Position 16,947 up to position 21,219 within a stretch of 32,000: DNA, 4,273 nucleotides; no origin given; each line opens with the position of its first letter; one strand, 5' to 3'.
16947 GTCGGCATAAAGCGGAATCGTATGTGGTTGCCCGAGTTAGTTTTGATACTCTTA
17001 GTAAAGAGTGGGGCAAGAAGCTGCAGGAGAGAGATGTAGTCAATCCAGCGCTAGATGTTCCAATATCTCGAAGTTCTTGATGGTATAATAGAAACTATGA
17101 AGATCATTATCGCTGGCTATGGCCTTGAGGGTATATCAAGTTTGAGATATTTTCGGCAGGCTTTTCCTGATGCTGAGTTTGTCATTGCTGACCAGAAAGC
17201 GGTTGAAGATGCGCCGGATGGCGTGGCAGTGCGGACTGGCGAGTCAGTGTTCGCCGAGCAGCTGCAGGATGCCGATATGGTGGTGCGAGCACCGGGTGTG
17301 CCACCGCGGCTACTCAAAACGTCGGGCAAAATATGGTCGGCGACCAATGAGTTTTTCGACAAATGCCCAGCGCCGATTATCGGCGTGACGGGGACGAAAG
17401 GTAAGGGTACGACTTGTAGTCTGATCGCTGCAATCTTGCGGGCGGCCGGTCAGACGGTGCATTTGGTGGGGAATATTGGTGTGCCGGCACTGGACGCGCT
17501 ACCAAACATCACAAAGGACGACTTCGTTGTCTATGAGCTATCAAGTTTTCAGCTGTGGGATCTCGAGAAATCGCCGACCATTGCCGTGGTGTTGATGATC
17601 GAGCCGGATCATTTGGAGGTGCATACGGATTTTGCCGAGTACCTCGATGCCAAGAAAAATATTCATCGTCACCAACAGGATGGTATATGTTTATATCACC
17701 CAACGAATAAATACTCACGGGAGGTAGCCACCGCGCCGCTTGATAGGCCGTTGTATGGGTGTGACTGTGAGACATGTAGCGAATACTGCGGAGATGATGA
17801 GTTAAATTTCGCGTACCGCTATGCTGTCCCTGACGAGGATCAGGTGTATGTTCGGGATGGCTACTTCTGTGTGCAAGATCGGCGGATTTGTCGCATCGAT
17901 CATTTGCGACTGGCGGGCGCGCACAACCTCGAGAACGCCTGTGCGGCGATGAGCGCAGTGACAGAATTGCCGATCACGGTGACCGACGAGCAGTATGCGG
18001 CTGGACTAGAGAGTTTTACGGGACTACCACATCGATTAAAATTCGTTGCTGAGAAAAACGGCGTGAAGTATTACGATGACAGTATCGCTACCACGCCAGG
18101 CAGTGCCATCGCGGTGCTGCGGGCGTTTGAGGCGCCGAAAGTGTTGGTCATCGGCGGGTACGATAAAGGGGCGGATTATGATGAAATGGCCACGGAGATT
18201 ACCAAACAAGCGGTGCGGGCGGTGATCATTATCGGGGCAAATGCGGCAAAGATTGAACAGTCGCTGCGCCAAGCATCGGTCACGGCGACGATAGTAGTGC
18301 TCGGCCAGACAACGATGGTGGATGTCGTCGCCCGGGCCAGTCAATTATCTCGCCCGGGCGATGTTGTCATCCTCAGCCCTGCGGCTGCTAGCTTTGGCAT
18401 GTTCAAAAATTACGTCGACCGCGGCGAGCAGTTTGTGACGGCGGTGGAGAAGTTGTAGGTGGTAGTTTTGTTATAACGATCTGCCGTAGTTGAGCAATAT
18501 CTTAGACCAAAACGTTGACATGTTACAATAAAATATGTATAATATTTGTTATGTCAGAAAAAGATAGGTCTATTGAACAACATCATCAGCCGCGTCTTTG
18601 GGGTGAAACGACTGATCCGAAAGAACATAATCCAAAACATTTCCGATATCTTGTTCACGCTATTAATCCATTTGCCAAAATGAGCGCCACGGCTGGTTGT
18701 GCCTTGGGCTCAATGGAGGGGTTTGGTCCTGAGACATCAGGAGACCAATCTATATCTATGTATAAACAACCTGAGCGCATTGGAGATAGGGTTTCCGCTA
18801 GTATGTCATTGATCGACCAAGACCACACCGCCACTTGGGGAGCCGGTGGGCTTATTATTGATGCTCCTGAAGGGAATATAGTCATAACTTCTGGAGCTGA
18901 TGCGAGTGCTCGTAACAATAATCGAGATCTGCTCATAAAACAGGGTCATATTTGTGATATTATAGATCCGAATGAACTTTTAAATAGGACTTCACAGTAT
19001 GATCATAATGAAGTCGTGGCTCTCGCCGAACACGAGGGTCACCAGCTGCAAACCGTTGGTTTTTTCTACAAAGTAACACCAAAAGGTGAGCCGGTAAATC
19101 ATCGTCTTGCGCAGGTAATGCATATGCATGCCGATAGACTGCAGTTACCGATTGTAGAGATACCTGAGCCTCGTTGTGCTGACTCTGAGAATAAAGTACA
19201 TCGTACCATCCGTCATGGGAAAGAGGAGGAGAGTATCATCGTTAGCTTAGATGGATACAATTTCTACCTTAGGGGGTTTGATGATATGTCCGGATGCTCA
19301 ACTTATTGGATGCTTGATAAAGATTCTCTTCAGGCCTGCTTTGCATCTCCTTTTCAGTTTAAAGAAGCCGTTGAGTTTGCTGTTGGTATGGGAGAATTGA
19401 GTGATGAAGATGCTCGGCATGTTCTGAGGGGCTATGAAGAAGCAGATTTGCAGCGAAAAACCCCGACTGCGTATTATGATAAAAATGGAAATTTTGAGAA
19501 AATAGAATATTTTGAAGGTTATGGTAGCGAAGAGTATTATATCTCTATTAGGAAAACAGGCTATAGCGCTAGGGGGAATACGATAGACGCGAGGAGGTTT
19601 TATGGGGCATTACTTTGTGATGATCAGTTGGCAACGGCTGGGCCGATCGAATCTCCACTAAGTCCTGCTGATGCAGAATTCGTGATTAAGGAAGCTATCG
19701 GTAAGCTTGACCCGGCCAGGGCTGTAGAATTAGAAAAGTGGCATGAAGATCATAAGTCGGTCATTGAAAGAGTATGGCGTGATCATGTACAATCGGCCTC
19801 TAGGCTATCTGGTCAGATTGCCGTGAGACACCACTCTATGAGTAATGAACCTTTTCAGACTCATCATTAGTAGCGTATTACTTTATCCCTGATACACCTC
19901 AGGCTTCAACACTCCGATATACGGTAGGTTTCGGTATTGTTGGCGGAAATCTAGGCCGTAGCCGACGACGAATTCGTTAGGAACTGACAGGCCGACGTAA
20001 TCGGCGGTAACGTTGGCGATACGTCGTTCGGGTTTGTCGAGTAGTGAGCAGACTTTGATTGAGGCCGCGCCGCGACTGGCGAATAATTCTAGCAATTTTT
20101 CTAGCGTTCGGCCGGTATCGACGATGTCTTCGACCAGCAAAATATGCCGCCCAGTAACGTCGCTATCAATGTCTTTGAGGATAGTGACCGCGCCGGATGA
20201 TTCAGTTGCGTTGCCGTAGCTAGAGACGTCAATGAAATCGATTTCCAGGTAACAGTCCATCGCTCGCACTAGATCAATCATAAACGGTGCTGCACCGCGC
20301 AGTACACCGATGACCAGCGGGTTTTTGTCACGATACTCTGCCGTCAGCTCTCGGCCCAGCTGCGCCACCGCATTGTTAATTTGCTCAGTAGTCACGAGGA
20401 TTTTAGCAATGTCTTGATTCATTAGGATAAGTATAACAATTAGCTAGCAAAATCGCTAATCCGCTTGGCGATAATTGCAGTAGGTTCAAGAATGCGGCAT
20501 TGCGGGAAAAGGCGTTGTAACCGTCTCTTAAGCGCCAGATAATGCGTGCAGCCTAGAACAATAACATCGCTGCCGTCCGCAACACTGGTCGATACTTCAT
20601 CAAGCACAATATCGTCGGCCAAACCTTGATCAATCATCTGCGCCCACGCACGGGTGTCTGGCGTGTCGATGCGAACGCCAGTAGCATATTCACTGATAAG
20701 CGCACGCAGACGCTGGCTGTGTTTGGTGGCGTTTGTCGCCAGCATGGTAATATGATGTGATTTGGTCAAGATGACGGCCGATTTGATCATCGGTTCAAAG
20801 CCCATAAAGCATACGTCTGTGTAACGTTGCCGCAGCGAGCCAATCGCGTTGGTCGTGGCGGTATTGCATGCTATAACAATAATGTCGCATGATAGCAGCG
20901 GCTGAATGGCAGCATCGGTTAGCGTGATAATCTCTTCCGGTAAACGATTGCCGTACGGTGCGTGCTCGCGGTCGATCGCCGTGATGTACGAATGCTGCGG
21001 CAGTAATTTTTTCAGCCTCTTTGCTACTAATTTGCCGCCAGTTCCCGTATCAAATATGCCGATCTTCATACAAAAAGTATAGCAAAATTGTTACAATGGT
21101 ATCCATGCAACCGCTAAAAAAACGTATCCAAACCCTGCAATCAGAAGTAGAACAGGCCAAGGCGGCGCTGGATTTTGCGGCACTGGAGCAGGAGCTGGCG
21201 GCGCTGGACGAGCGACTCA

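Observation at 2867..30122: Systematic leaderless gene starts: a -10 box (extended TGnTAnAnT at 11 of 13) sits 6-8 nt upstream of the ATG at 13 genes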

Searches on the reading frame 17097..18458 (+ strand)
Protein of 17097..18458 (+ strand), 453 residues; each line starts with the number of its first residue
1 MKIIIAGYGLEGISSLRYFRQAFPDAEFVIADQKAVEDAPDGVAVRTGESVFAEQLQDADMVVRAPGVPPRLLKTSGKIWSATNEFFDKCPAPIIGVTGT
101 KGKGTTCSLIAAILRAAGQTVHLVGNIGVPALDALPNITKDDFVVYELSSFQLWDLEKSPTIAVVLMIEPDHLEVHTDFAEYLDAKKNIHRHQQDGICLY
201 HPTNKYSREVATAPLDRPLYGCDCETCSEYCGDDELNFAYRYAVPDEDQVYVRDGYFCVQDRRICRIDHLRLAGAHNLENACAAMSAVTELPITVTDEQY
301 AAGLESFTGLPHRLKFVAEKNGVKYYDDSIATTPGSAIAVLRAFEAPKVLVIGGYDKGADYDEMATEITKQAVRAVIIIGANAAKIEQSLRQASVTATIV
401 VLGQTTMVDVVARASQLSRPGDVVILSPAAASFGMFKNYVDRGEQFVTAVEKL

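Call 36: find_homologous_proteins(query=window:17097-18458:+, max_evalue=1e-20)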
Query window:17097-18458:+ (453 aa): 7793 proteins with E <= 1e-20 among 8000 candidates; the best 120 are listed.
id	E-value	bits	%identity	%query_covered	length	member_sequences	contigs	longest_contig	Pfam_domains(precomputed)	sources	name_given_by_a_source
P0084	2.1e-289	978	94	100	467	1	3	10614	PF02875.27,PF08245.19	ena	-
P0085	2.1e-289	978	94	100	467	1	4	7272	PF02875.27,PF08245.19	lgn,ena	-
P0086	2.8e-289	978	94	100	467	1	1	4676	PF02875.27,PF08245.19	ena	-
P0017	2.7e-288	974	95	100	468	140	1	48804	PF02875.27,PF08245.19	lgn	-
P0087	1.9e-286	968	94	100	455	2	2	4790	PF02875.27,PF08245.19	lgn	-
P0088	3.1e-276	934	92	100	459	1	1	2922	PF02875.27,PF08245.19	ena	-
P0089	1.1e-271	920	92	100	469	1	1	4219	PF02875.27,PF08245.19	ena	-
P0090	1.0e-270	916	91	100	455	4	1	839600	PF02875.27,PF08245.19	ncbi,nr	ncbi:UDP-N-acetylmuramoyl-L-alanine--D-glutamate ligase [Candidatus Saccharibacteria bacterium oral 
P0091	8.6e-270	913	91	100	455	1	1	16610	PF02875.27,PF08245.19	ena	-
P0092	2.0e-269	912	91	100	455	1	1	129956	PF02875.27,PF08245.19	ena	-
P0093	2.4e-269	912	91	100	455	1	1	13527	PF02875.27,PF08245.19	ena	-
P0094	2.8e-269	912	91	100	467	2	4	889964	PF02875.27,PF08245.19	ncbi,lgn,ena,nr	ncbi:UDP-N-acetylmuramoyl-L-alanine--D-glutamate ligase [Candidatus Saccharibacteria bacterium oral 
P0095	5.3e-269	911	91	100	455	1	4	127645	PF02875.27,PF08245.19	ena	-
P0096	7.5e-269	910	91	100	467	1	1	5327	PF02875.27,PF08245.19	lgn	-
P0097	8.7e-269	910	91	100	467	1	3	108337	PF02875.27,PF08245.19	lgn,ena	-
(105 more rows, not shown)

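Call 47: search_solved_structures(query=window:17097-18458:+, max_evalue=1e-40)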
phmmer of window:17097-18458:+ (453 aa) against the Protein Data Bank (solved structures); distinct sequences matched with E-value up to 1e-40: 10.
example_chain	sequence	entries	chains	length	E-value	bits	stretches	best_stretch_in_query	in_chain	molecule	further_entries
3lk7_A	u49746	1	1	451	1.4e-50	176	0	247-452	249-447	UDP-N-acetylmuramoylalanine--D-glutamate ligase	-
8dp2_A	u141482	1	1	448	1.1e-49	173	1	4-453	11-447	UDP-N-acetylmuramoylalanine--D-glutamate ligase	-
7sy9_A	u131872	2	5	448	1.4e-49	172.8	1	4-453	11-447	UDP-N-acetylmuramoylalanine--D-glutamate ligase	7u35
7sir_A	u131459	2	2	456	9.9e-46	160.1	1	4-452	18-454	UDP-N-acetylmuramoylalanine--D-glutamate ligase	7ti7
1e0d_A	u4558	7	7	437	6e-42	147.6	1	3-450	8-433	UDP-N-ACETYLMURAMOYLALANINE--D-GLUTAMATE LIGASE | UDP-N-ACETYLMURAMOYL-L-ALANINE:D-GLUTAMATE LIGASE | UDP-N-ACETYLMURAMOYL-L-ALANINE/:D-GLUTAMATE LIGASE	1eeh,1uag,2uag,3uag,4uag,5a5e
5a5f_A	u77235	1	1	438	6.1e-42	147.6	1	3-450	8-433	UDP-N-ACETYLMURAMOYLALANINE--D-GLUTAMATE LIGASE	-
2wjp_A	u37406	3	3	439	6.1e-42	147.6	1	3-450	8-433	UDP-N-ACETYLMURAMOYLALANINE--D-GLUTAMATE LIGASE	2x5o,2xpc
2jff_A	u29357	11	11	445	6.5e-42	147.5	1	3-450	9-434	UDP-N-ACETYLMURAMOYLALANINE--D-GLUTAMATE LIGASE | UDP-N-ACETYLMURAMOYL-ALANINE-D-GLUTAMATE LIGASE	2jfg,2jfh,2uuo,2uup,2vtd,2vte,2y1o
8v8w_A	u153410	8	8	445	6.5e-42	147.5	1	3-450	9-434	UDP-N-acetylmuramoylalanine--D-glutamate ligase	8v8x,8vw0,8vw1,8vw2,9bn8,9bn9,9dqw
8v8y_A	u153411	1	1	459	7.4e-42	147.3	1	3-450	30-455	UDP-N-acetylmuramoylalanine--D-glutamate ligase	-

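Call 55: search_protein_representatives(protein=window:17097-18458:+)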
Query: 453 residues. Proteins with E-value up to 0.001 (for the whole library): 27028; up to 1e-10: 17422; up to 1e-30: 7051. The best 150 are listed.
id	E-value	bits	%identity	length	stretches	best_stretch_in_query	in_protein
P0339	6.2e-145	500.2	57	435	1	1-450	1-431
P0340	2.4e-126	438.9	53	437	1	3-452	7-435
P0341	1.8e-123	429.5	50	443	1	1-451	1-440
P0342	1.1e-122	426.9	50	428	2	1-220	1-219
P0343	1.2e-120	420.2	53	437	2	2-217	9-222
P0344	7.2e-120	417.6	51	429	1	1-452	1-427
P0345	1.1e-119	416.9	51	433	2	1-211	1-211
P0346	2.4e-118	412.6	55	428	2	1-212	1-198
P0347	2.2e-116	406.1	57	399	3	270-452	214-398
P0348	3.3e-116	405.5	51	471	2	1-396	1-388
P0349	8.3e-113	394.3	51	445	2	1-213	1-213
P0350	2.6e-111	389.4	55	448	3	268-452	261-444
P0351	3.3e-111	389.0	50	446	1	5-453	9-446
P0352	2.7e-107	376.1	48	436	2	2-212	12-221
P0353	5.5e-107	375.1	47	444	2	3-218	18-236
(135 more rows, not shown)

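Call 57: find_related_loci(query=A1, collection=metagenome_contigs, flank=10000)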
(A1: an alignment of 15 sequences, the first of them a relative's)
Query A1 (437 aa) in metagenome_contigs; peptide patterns used: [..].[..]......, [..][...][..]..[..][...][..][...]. (x = any residue, [..] = any of these).
600 stretches matched a pattern (row limit reached: there are more); 439 encode a relative of the query (tblastn E <= 1e-3); the best 80 are kept; 80 distinct loci.
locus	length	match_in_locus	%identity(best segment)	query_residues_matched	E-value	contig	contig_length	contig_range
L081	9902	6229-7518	44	1-437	8e-121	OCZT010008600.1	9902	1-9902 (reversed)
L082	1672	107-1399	45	1-437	8e-126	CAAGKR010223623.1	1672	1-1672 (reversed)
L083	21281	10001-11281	48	1-437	2e-115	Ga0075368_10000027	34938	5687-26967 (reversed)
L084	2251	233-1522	42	1-437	3e-120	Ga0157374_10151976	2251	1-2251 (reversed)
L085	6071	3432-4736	45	1-437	4e-114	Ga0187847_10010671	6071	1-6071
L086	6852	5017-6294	46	1-437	5e-114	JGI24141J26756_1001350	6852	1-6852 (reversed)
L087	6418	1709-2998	46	1-435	6e-113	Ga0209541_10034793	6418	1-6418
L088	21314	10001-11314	43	1-434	1e-112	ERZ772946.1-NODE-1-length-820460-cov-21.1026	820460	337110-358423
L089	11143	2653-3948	45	1-437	3e-112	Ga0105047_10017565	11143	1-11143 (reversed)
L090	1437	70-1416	45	1-437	3e-121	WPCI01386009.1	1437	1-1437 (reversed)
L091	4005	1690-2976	46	1-437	1e-112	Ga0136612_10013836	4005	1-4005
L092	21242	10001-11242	46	1-437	1e-110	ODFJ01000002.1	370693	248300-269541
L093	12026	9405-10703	46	1-437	2e-110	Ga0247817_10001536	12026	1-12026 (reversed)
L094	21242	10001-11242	46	1-437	1e-110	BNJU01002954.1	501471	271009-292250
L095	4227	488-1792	44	1-437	9e-112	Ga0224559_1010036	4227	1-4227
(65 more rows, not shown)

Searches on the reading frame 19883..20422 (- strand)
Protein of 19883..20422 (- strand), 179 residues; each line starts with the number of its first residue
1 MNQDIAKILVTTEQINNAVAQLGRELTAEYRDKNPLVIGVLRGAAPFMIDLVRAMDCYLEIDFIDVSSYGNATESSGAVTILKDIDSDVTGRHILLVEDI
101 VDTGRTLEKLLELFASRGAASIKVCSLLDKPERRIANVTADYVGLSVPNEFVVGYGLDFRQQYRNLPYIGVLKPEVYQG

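Call 49: search_solved_structures(query=window:19883-20422:-, max_evalue=1e-45)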
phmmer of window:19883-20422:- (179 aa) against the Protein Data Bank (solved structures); distinct sequences matched with E-value up to 1e-45: 15.
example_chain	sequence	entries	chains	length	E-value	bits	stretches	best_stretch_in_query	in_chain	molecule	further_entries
6d9q_A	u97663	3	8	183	1.5e-65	223.1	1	1-178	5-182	Hypoxanthine phosphoribosyltransferase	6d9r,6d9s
3h83_A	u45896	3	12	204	2.3e-65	222.6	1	1-178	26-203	Hypoxanthine phosphoribosyltransferase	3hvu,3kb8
4rqa_A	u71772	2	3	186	9.4e-59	201.1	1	1-178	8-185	Hypoxanthine phosphoribosyltransferase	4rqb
1r3u_A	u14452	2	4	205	1.8e-58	200.2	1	3-178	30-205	Hypoxanthine-guanine phosphoribosyltransferase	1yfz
2geb_A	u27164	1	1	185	2.4e-58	199.7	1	3-178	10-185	Hypoxanthine-guanine phosphoribosyltransferase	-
4pfq_A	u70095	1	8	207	8.3e-54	185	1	3-178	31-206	Hypoxanthine phosphoribosyltransferase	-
4lyy_A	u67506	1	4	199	1.6e-49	171.1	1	6-174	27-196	Hypoxanthine phosphoribosyltransferase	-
3ohp_A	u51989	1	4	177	2.7e-49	170.3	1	6-174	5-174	Hypoxanthine phosphoribosyltransferase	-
4rht_A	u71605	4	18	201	5.2e-49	169.4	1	4-178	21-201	Hypoxanthine-guanine phosphoribosyltransferase Hpt | Hypoxanthine-guanine phosphoribosyltransferase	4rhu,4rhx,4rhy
5knp_A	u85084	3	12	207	5.6e-49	169.3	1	4-178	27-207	Hypoxanthine-guanine phosphoribosyltransferase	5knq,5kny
5knr_A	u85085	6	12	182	8.1e-49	168.7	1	7-171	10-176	Hypoxanthine-guanine phosphoribosyltransferase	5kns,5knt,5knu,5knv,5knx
8cag_A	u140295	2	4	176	8.4e-49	168.7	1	7-171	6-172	Hypoxanthine phosphoribosyltransferase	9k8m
1g9s_A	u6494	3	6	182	2.1e-48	167.4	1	7-171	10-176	HYPOXANTHINE PHOSPHORIBOSYLTRANSFERASE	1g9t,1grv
1j7j_A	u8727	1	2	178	7.8e-48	165.6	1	7-171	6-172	hypoxanthine phosphoribosyltransferase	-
3o7m_A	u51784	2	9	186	5.2e-47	162.9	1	1-172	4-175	Hypoxanthine phosphoribosyltransferase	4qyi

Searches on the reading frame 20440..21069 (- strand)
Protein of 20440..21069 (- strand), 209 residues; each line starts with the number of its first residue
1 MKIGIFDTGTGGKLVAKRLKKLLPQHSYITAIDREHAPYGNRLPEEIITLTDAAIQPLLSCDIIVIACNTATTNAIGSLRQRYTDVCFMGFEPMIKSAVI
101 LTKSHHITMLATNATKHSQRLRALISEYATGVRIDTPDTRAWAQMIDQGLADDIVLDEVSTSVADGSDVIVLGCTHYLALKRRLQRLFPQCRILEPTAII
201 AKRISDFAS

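Call 45: search_solved_structures(query=window:20440-21069:-, show_alignments=2, max_evalue=0.00001)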
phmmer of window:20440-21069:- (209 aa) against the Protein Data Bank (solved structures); distinct sequences matched with E-value up to 0.00001: 23.
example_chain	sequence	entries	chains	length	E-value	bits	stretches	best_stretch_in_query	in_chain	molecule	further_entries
2jfn_A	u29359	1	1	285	2.2e-21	79.7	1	5-204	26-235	GLUTAMATE RACEMASE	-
1zuw_A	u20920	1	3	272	1.4e-19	73.8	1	3-189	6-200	glutamate racemase 1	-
1b73_A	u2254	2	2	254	1.9e-18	70.1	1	1-205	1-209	GLUTAMATE RACEMASE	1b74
2jfq_A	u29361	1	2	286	1.8e-17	66.9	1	3-188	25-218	GLUTAMATE RACEMASE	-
2gzm_A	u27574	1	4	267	2e-16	63.5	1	3-184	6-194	Glutamate racemase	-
2dwu_A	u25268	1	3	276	8e-16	61.6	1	3-186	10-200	Glutamate racemase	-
2vvt_A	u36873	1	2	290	1.1e-15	61.1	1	3-188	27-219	GLUTAMATE RACEMASE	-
2jfo_A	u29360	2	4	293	1.1e-15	61.1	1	3-188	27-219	GLUTAMATE RACEMASE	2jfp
3hfr_A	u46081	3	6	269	2.3e-15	60.1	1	3-186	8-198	Glutamate racemase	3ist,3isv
2jfu_A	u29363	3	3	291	2e-14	57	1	3-188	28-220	GLUTAMATE RACEMASE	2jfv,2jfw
3uhf_A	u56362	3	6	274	4.1e-14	56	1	1-190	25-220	Glutamate racemase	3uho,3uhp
5w16_A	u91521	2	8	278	9.1e-14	54.9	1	3-204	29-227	Glutamate racemase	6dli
5ijw_A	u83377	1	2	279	3.9e-13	52.8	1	3-185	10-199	Glutamate racemase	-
2ohg_A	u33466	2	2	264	5.3e-13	52.4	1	3-202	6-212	Glutamate racemase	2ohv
2oho_A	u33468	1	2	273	5.9e-13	52.2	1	3-202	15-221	Glutamate Racemase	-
2jfx_A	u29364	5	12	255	1.3e-11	47.8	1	1-189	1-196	GLUTAMATE RACEMASE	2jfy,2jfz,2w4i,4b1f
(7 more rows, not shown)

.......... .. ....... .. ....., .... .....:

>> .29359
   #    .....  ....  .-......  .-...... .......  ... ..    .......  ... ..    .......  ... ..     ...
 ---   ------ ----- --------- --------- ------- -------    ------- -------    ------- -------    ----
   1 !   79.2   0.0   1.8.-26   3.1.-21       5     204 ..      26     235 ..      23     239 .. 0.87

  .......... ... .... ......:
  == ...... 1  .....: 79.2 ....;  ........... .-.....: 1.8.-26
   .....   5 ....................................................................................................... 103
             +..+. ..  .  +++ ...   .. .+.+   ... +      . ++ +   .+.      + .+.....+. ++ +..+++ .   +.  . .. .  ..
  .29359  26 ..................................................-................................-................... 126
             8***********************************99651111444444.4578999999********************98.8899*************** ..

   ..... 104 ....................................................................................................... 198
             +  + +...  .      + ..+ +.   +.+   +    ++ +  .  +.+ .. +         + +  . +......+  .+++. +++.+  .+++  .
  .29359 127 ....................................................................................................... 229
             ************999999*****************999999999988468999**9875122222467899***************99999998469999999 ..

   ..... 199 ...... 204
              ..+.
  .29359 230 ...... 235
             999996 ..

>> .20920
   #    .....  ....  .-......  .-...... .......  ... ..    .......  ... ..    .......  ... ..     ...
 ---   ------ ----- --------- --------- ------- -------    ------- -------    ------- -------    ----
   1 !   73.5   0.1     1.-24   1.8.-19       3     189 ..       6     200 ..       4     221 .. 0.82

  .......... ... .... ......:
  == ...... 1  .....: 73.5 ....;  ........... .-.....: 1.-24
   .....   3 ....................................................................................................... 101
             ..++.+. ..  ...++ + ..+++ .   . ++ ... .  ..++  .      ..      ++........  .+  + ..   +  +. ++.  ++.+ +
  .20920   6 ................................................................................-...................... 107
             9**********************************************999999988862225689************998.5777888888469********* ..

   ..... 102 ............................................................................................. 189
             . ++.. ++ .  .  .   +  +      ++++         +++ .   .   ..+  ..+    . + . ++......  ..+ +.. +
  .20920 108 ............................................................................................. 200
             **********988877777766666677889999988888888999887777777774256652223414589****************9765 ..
